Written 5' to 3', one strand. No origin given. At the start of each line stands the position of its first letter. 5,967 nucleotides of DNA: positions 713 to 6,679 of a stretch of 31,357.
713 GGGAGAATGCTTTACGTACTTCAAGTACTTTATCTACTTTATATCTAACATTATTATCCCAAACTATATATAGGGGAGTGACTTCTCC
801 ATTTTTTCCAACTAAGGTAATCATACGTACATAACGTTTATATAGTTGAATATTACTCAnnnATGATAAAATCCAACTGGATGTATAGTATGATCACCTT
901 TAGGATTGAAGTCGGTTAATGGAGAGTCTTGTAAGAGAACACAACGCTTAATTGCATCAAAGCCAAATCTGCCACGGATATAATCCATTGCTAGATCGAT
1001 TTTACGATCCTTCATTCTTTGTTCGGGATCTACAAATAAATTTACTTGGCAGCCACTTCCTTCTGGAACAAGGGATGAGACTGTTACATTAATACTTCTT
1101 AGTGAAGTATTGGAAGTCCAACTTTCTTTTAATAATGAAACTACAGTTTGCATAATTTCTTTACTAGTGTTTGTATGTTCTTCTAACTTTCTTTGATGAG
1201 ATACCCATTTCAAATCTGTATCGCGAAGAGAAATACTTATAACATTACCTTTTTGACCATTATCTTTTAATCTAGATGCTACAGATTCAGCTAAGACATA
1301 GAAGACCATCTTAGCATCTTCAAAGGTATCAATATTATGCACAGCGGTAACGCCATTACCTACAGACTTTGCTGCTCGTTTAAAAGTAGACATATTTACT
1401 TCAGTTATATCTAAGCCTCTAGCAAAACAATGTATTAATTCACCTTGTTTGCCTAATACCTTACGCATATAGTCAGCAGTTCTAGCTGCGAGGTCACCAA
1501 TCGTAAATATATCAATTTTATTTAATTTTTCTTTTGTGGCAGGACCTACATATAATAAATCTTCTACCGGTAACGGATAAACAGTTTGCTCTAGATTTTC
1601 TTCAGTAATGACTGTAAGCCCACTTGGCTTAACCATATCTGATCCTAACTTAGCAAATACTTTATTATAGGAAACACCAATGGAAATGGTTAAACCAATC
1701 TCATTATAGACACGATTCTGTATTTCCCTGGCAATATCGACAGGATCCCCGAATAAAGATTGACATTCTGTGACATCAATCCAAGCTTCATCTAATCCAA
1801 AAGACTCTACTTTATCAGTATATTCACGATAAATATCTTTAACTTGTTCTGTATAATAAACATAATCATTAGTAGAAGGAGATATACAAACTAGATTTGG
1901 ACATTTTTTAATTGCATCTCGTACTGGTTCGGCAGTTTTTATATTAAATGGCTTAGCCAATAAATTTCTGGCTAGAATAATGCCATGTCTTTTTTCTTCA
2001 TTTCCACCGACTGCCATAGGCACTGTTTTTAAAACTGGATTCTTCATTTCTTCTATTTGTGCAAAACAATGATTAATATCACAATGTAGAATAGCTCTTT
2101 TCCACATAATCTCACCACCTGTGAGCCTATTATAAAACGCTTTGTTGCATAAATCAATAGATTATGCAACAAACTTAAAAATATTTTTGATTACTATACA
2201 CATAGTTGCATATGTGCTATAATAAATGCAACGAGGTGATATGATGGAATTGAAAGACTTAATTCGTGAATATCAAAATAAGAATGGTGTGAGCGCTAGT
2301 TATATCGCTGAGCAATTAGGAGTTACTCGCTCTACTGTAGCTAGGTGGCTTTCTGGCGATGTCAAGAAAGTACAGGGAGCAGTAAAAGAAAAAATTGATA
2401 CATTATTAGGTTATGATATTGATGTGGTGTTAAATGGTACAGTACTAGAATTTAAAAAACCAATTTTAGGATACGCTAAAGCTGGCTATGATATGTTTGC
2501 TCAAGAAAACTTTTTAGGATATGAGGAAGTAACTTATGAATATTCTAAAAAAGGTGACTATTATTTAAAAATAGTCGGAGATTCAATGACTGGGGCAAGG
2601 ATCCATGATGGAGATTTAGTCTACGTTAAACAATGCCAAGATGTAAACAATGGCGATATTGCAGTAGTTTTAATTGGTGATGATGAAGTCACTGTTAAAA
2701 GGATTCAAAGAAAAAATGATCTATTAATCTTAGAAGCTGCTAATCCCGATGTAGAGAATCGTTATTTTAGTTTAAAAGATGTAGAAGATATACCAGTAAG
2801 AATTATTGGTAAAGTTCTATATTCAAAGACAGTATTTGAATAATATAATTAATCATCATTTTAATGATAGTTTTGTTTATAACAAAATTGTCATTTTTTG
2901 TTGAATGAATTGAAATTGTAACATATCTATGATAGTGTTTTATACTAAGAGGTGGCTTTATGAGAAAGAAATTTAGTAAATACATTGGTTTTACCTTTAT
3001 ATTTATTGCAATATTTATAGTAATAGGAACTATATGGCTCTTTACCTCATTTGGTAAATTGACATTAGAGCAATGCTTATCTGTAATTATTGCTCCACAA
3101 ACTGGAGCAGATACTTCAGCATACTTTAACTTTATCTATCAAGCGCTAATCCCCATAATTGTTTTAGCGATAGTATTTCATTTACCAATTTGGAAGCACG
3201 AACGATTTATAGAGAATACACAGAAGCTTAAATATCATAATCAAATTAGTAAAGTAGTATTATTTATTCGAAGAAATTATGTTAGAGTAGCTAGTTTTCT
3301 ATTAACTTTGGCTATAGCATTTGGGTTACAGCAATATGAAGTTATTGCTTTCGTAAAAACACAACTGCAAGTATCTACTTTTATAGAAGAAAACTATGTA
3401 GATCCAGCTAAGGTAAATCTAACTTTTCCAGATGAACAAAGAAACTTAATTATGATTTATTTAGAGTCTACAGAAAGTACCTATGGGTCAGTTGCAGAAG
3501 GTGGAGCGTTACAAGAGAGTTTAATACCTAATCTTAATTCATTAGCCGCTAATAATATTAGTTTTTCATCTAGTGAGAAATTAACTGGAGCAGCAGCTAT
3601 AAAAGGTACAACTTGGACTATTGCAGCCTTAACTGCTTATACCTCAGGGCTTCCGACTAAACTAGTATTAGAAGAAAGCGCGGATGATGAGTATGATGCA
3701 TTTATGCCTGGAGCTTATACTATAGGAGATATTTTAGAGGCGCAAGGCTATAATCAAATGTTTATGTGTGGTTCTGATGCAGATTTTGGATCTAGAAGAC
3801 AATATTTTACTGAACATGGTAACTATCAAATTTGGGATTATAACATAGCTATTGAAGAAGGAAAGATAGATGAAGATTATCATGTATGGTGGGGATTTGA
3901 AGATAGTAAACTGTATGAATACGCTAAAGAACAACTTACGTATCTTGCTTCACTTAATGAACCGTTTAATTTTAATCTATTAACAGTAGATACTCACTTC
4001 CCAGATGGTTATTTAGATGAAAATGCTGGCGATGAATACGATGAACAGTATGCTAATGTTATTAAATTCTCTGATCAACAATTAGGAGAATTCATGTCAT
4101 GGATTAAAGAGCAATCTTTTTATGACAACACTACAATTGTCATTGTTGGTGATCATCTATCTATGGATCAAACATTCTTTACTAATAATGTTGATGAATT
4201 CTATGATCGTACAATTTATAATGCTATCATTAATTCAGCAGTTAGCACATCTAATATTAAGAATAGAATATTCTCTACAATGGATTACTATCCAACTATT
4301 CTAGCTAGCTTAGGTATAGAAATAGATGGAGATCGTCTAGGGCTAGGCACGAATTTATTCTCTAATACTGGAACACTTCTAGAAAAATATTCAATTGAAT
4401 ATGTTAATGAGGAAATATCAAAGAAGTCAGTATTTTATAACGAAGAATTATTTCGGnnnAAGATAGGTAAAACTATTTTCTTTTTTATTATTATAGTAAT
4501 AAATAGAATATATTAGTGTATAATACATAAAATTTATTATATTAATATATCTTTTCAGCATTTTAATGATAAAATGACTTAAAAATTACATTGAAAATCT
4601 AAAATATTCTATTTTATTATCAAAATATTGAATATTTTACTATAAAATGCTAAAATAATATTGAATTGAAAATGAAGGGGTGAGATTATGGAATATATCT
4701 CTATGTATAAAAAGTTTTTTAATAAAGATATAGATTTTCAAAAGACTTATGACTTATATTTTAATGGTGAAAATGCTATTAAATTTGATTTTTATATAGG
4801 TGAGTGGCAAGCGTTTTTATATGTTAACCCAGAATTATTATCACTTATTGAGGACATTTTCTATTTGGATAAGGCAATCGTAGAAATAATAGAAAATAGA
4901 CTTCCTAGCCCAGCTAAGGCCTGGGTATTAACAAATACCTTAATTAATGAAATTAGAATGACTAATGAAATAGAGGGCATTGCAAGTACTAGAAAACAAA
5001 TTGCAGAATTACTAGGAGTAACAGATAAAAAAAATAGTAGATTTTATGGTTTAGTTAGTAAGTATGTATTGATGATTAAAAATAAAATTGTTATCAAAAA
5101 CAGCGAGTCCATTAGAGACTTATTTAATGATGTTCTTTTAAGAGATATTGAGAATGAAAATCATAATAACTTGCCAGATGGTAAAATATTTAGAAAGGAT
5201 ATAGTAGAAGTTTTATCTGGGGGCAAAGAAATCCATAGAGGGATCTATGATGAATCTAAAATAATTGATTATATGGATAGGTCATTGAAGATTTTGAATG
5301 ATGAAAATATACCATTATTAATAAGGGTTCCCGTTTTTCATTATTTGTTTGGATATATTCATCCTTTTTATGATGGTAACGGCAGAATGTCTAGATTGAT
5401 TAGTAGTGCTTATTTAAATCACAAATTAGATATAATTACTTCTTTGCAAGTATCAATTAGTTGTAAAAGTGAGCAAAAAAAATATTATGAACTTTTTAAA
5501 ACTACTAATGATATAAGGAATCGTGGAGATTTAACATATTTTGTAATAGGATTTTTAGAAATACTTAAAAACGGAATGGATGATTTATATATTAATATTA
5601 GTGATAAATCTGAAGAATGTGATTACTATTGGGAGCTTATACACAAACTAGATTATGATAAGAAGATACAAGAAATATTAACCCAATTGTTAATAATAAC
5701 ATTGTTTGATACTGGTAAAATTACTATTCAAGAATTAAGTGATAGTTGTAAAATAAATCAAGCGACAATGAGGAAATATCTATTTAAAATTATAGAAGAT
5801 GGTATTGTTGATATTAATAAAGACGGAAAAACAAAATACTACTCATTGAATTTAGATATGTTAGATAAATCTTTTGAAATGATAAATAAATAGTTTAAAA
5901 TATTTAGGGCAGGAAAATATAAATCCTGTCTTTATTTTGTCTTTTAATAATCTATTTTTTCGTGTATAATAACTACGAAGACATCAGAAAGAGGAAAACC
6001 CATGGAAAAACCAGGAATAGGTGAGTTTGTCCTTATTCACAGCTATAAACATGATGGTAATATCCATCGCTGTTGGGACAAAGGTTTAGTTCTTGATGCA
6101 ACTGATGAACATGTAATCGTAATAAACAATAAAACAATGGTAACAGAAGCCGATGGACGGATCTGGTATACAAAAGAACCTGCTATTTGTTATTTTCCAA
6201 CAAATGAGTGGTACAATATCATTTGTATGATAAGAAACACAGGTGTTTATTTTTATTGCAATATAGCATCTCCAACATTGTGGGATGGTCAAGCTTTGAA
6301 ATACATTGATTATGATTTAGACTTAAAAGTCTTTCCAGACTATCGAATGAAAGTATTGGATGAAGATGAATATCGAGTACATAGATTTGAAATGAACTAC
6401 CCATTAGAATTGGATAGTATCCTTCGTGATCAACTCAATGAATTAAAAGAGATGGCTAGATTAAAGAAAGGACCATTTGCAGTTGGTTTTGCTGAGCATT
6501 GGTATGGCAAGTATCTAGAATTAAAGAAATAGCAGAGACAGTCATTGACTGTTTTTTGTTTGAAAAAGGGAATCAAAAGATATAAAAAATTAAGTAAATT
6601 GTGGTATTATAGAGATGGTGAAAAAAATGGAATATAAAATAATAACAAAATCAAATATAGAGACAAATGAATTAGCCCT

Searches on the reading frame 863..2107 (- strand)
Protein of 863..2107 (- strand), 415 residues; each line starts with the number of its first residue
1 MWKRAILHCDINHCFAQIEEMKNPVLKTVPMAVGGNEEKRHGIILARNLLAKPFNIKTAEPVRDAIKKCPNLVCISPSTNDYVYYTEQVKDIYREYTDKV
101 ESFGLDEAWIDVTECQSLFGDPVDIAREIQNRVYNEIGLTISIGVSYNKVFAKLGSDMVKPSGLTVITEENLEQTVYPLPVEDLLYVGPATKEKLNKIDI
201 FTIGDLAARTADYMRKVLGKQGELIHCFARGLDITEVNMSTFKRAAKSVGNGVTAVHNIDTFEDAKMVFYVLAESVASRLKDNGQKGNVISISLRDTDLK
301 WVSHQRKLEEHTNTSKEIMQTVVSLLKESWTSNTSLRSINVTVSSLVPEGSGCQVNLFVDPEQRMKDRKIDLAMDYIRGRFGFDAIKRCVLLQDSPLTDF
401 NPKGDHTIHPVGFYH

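Call 54: search_protein_families(library=pfam, proteins=[window:863-2107:-], max_evalue=0.0001)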
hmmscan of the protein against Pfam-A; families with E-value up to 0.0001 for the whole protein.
window:863-2107:- (415 aa): 3 families
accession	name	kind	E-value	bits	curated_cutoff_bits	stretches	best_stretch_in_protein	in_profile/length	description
PF00817.25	IMS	-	3.3e-40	137.8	23.2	1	9-157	1-148/148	impB/mucB/samB family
PF11799.13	IMS_C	-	1.9e-21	76.9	20.7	1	247-354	2-106/109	impB/mucB/samB family C-terminal domain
PF21999.2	IMS_HHH_1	-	1.6e-06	28.9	27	1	187-233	6-53/53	DNA polymerase-iota, thumb domain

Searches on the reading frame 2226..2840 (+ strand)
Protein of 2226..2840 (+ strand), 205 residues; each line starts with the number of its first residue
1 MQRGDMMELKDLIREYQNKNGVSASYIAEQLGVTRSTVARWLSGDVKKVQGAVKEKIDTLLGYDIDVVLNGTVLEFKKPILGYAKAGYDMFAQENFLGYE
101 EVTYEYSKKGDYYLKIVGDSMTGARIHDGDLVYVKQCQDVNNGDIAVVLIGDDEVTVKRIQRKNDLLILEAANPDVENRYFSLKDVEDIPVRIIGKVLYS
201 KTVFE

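Call 54: search_protein_families(library=pfam, proteins=[window:2226-2840:+], max_evalue=0.0001)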
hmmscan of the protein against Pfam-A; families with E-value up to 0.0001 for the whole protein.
window:2226-2840:+ (205 aa): 6 families
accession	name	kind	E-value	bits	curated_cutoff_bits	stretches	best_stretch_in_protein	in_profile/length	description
PF00717.28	Peptidase_S24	-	4e-24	85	23.3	1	79-197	1-115/116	Peptidase S24-like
PF08279.18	HTH_11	-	1.5e-05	25.2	25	1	10-40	3-34/55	HTH domain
PF13560.12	HTH_31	-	1.7e-05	25.5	27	1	12-64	5-57/64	Helix-turn-helix domain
PF01381.28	HTH_3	-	2.3e-05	24.8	23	1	13-66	1-53/55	Helix-turn-helix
PF13384.12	HTH_23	-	5.6e-05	23.3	24.6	0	15-43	13-39/50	Homeodomain-like domain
PF13518.12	HTH_28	-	0.0001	22.8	25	0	12-43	5-34/52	Helix-turn-helix domain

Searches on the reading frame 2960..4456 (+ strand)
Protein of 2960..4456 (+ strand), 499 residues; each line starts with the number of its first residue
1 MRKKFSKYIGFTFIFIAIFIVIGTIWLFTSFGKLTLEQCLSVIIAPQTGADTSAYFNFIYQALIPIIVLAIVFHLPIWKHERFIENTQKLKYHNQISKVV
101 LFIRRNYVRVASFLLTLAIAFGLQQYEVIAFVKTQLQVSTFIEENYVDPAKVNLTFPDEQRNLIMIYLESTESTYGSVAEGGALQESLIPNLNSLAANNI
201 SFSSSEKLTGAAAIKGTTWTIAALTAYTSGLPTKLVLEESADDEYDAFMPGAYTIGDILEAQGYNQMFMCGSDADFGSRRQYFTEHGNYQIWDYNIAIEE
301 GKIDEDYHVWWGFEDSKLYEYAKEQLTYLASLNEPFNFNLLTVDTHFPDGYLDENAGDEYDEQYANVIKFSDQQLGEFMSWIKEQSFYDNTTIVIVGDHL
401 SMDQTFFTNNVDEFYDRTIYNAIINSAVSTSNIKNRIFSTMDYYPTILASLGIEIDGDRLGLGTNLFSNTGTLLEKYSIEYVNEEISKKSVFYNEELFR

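Call 54: search_protein_families(library=pfam, proteins=[window:2960-4456:+], max_evalue=0.0001)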
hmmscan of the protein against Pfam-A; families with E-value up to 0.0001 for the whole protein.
window:2960-4456:+ (499 aa): 2 families
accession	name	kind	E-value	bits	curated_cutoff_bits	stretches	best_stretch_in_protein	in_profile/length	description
PF00884.28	Sulfatase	-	1.4e-20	74.3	25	1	161-453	1-301/301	Sulfatase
PF01663.27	Phosphodiest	-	4.6e-05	23.6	23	1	265-406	105-225/342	Type I phosphodiesterase / nucleotide pyrophosphatase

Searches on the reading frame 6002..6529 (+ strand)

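Call 54: search_protein_families(library=pfam, proteins=[window:6002-6529:+], max_evalue=0.0001)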
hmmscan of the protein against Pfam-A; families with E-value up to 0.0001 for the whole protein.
window:6002-6529:+ (176 aa): 1 family
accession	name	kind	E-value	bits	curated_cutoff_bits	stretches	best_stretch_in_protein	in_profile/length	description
PF04167.18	DUF402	-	1.9e-21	76.4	23.9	1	60-124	2-68/68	Protein of unknown function (DUF402)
